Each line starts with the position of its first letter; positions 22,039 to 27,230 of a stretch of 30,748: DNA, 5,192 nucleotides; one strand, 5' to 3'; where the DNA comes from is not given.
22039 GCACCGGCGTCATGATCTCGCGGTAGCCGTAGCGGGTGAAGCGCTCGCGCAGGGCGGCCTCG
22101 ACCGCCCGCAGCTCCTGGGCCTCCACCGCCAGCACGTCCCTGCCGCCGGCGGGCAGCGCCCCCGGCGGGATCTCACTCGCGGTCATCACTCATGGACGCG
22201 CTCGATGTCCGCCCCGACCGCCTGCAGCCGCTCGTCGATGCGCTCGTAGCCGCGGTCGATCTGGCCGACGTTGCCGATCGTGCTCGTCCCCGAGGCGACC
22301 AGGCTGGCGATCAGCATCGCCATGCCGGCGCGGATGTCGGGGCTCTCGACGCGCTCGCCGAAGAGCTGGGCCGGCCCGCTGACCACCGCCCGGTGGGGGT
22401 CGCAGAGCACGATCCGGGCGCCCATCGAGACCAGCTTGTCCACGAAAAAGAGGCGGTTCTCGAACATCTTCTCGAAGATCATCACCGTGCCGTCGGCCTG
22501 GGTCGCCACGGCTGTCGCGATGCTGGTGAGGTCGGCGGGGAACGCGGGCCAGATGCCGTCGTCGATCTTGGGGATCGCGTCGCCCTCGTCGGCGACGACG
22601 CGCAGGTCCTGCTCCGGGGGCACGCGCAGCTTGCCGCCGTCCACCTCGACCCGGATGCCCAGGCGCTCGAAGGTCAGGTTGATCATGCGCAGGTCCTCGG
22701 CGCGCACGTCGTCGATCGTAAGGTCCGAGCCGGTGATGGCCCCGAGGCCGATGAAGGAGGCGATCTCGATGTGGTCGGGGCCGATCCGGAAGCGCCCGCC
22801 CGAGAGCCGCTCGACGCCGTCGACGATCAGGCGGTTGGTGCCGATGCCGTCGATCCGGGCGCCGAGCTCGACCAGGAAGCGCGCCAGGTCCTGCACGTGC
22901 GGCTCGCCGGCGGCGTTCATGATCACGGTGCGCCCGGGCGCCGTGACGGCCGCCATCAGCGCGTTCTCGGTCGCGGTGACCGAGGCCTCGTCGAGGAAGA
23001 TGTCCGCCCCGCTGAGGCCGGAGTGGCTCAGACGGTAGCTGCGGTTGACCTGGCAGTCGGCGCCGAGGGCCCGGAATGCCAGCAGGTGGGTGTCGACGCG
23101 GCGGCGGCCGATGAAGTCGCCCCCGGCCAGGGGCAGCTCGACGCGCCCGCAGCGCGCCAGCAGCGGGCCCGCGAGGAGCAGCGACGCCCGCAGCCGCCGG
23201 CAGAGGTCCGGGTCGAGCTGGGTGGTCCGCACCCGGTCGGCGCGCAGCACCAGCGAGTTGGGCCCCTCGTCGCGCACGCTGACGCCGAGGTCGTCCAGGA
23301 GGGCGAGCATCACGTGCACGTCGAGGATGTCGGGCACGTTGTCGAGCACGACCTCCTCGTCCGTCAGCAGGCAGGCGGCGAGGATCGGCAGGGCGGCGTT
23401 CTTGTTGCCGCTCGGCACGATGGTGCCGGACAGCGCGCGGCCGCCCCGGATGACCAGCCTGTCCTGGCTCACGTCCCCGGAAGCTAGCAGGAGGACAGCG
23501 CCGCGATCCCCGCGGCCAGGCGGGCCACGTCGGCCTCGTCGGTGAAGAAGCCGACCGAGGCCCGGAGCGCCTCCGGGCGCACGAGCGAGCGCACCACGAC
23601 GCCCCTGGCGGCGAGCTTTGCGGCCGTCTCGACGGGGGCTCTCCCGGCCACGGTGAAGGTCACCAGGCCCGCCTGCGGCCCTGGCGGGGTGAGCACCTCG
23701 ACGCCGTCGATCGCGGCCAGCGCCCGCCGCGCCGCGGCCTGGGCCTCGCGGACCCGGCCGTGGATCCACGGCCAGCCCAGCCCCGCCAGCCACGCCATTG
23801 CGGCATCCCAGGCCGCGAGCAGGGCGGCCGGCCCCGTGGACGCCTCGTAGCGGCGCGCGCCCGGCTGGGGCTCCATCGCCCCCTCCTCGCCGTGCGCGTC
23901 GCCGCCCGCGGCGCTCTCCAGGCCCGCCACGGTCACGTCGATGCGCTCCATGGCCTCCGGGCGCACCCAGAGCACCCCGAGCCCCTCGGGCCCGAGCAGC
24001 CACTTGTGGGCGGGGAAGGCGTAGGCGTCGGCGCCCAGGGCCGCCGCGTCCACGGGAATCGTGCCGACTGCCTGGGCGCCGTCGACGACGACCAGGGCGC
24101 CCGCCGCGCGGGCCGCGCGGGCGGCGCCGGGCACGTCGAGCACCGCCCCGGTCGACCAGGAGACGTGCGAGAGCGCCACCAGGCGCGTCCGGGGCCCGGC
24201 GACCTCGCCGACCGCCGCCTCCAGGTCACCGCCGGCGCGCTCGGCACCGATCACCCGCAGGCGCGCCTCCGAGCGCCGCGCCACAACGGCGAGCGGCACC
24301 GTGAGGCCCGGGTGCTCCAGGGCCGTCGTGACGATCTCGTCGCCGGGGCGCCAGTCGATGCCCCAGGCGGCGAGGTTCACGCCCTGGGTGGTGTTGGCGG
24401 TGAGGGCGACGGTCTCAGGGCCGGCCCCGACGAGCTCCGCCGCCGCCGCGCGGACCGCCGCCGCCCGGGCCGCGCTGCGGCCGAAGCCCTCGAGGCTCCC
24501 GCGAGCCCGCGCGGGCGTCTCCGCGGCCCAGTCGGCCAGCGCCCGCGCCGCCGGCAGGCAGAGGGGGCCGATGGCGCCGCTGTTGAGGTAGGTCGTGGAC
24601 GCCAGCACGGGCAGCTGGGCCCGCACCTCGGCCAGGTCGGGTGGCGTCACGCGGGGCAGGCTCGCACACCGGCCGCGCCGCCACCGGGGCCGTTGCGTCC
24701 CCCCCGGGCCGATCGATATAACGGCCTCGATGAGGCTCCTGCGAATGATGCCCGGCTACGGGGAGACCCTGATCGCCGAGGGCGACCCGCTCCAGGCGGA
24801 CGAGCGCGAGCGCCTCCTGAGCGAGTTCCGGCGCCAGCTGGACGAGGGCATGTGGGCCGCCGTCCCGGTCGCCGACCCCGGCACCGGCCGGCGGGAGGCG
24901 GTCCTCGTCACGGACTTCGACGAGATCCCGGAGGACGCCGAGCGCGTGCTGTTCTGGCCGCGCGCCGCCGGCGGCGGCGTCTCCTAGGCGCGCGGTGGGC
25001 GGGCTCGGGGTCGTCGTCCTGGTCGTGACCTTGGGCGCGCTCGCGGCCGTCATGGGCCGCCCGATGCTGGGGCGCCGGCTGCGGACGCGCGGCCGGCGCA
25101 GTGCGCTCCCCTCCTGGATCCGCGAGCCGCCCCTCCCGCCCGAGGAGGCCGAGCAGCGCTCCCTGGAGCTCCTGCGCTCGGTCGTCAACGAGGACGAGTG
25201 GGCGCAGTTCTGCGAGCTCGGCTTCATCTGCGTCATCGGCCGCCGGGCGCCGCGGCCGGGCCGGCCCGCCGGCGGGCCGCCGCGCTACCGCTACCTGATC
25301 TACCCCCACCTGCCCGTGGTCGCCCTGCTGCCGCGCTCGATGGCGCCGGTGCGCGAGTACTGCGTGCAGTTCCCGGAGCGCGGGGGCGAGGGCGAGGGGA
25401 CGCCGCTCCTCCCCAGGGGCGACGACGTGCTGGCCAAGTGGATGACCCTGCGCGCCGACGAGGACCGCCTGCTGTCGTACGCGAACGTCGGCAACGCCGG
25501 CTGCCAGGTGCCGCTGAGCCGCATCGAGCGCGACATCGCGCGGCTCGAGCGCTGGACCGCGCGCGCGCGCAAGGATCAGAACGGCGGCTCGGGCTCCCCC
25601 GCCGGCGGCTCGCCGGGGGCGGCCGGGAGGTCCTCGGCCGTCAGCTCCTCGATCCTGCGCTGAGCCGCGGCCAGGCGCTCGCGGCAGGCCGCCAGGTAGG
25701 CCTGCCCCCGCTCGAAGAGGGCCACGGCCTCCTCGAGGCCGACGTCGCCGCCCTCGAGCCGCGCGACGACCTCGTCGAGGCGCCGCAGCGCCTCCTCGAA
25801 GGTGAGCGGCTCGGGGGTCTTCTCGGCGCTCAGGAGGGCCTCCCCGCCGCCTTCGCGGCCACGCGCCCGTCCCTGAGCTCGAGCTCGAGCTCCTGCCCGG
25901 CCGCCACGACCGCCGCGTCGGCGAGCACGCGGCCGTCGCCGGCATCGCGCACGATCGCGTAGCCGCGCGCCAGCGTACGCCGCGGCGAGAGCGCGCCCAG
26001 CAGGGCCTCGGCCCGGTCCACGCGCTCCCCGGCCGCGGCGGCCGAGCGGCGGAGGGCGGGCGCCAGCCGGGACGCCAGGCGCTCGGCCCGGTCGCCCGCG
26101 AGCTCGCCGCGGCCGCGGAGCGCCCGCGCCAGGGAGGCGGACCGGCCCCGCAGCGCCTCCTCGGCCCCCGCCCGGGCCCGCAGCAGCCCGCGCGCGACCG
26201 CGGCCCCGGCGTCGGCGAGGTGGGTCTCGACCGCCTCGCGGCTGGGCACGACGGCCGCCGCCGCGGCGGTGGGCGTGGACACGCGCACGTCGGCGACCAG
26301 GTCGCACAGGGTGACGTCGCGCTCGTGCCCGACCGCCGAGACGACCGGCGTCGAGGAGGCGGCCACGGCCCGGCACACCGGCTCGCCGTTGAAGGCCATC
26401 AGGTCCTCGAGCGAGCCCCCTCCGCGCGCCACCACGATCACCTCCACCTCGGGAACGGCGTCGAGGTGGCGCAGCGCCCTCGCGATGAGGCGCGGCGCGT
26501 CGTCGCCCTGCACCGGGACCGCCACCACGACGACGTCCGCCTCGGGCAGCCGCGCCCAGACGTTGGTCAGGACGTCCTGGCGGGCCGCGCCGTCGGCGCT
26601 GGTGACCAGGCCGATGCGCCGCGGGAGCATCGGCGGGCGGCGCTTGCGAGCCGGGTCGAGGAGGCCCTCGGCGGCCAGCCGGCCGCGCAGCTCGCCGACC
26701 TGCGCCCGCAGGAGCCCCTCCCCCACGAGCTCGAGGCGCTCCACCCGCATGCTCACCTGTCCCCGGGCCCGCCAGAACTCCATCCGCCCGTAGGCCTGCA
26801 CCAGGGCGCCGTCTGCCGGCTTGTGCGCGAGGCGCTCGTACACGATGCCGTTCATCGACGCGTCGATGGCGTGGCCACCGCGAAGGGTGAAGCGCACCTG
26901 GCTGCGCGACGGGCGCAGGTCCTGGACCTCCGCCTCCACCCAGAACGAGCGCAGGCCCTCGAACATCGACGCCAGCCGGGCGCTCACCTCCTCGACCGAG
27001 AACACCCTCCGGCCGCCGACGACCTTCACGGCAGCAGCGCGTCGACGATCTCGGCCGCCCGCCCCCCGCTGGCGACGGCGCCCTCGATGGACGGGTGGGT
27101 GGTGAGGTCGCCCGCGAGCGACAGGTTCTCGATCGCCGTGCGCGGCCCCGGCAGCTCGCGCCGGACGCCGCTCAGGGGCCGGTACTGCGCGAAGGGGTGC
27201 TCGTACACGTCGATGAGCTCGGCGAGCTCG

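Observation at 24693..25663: Self-contained two-gene cassette: ubiquitin/sulfur-carrier-like GG protein plus an unknown membrane-anchored partner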

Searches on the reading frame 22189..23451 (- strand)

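Call 93: search_protein_families(library=pfam, proteins=[window:22189-23451:-], max_evalue=0.0001)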
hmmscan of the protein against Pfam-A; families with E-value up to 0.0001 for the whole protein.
window:22189-23451:- (421 aa): 1 family
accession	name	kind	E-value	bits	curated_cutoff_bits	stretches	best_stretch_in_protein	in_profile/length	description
PF00275.25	EPSP_synthase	-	6.5e-67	226.5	22.8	1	2-409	2-417/417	EPSP synthase (3-phosphoshikimate 1-carboxyvinyltransferase)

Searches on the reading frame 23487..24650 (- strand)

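Call 58: search_protein_families(library=pfam, proteins=[window:23487-24650:-], max_evalue=1)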
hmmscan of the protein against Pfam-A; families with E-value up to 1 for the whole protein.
window:23487-24650:- (388 aa): 3 families
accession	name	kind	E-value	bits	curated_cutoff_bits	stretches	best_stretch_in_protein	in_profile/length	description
PF00266.25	Aminotran_5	-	1.7e-52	179.1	21.5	1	58-378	40-371/371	Aminotransferase class-V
PF01053.26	Cys_Met_Meta_PP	-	0.00011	21.4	27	1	102-222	90-204/381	Cys/Met metabolism PLP-dependent enzyme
PF01041.23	DegT_DnrJ_EryC1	-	0.022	14.4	19.8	1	71-201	34-156/360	DegT/DnrJ/EryC1/StrS aminotransferase family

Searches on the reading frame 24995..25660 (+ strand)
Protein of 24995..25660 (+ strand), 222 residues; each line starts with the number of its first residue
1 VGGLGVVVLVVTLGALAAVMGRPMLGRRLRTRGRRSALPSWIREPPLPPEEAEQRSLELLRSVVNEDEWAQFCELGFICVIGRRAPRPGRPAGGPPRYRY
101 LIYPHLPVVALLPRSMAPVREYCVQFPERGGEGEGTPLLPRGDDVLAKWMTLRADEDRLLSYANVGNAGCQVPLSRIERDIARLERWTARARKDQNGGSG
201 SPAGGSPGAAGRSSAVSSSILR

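Call 12: find_homologous_proteins(query=window:24995-25660:+)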
Query window:24995-25660:+ (222 aa): 340 proteins with E <= 0.001 among 7835 candidates; the best 120 are listed.
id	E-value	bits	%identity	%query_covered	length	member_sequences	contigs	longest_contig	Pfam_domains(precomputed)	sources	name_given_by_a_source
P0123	1.7e-137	474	97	100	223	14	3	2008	-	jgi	jgi:hypothetical protein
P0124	5.0e-123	427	89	93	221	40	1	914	-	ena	-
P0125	3.3e-120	418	88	93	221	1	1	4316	-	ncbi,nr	ncbi:MAG TPA: hypothetical protein VK904_03500 [Miltoncostaeaceae bacterium]|nr:hypothetical protein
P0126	1.7e-114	399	83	93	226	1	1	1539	-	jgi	jgi:hypothetical protein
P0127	3.3e-114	398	83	93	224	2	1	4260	-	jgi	jgi:hypothetical protein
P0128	1.2e-113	396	86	79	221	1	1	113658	-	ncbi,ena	-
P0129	1.3e-112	393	84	93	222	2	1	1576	-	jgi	jgi:hypothetical protein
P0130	1.7e-112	392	86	82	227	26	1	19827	-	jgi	jgi:hypothetical protein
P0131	1.4e-110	386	86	98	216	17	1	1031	-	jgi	-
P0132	1.5e-108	380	81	93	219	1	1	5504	-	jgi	jgi:hypothetical protein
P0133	2.8e-108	379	81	100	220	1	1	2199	-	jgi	jgi:hypothetical protein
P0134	2.9e-108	379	79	93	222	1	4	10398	-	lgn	-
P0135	1.6e-103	363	77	93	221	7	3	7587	-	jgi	jgi:hypothetical protein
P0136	2.0e-102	359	77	100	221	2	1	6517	-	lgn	-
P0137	6.3e-102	358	87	78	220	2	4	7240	-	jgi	jgi:hypothetical protein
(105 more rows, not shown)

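Call 38: predict_structure(alignment_id=A2)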
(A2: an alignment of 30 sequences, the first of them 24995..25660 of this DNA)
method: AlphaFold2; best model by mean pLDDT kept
length: 222 residues; sequences in the alignment: 30
mean_pLDDT: 54.4   pTM: 0.43
mean pLDDT of the five models: 54.4, 52.1, 51.1, 49.6, 48.6
residues with pLDDT >= 90: 11; 70-90: 43; 50-70: 72; < 50: 96
segments of 3 or more residues with pLDDT < 50: 94-99, 106-171, 204-222
pLDDT, mean of each block of 10 residues (from residue 1): 87 88 54 57 65 65 72 75 55 49 47 30 37 36 29 30 30 61 82 68 46 37 34
secondary structure, 60 per line:
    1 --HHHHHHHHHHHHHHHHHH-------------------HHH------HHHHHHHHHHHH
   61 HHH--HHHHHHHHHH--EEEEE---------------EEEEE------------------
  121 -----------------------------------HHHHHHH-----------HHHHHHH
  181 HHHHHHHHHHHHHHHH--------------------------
elements in order: H3-20 H49-63 H66-75 E78-82 E98-102 H156-162 H174-196

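Call 48: search_solved_structures(query=A2, max_evalue=10, show_alignments=2)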
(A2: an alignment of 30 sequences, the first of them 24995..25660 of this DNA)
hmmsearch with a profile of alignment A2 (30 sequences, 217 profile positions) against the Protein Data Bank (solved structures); distinct sequences matched with E-value up to 10: 1.
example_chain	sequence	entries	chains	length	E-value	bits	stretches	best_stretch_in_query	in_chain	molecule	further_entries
4n0h_B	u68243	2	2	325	0.52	12.9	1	88-133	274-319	Glutamyl-tRNA(Gln) amidotransferase subunit B, mitochondrial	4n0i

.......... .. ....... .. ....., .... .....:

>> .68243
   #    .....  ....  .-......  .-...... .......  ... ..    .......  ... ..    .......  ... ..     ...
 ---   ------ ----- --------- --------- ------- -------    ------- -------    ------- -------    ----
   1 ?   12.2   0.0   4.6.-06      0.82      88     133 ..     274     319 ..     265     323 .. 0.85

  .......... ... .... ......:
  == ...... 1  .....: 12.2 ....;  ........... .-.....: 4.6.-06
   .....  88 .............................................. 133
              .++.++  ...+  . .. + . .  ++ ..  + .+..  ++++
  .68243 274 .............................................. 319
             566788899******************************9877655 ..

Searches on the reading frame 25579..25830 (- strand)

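Call 93: search_protein_families(library=pfam, proteins=[window:25579-25830:-], max_evalue=0.0001)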
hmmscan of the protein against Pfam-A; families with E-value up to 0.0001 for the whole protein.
window:25579-25830:- (84 aa): 1 family
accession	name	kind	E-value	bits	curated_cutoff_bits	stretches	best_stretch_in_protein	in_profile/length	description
PF02609.21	Exonuc_VII_S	-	8e-19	67.9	24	1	11-61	1-51/52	Exonuclease VII small subunit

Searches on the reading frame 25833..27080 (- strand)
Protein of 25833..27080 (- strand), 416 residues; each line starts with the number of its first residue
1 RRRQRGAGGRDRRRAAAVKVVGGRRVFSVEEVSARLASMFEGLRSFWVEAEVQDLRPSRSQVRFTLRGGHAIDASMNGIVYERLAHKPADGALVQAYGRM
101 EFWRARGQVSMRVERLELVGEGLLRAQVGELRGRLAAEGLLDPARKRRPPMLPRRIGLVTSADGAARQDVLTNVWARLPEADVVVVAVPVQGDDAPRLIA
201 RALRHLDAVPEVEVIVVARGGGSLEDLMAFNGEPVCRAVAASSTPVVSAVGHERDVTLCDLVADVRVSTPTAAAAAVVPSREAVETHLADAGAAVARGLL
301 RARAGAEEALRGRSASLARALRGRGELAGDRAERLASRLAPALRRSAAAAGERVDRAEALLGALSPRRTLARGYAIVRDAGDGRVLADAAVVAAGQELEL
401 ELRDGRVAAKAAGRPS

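Call 93: search_protein_families(library=pfam, proteins=[window:25833-27080:-], max_evalue=0.0001)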
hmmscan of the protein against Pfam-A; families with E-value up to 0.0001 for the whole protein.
window:25833-27080:- (416 aa): 2 families
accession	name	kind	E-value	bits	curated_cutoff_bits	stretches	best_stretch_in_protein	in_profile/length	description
PF02601.20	Exonuc_VII_L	-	2.3e-76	257.8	35.9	2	140-338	1-198/315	Exonuclease VII, large subunit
PF13742.12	tRNA_anti_2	-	2.4e-11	44.1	27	1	27-116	1-94/95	OB-fold nucleic acid binding domain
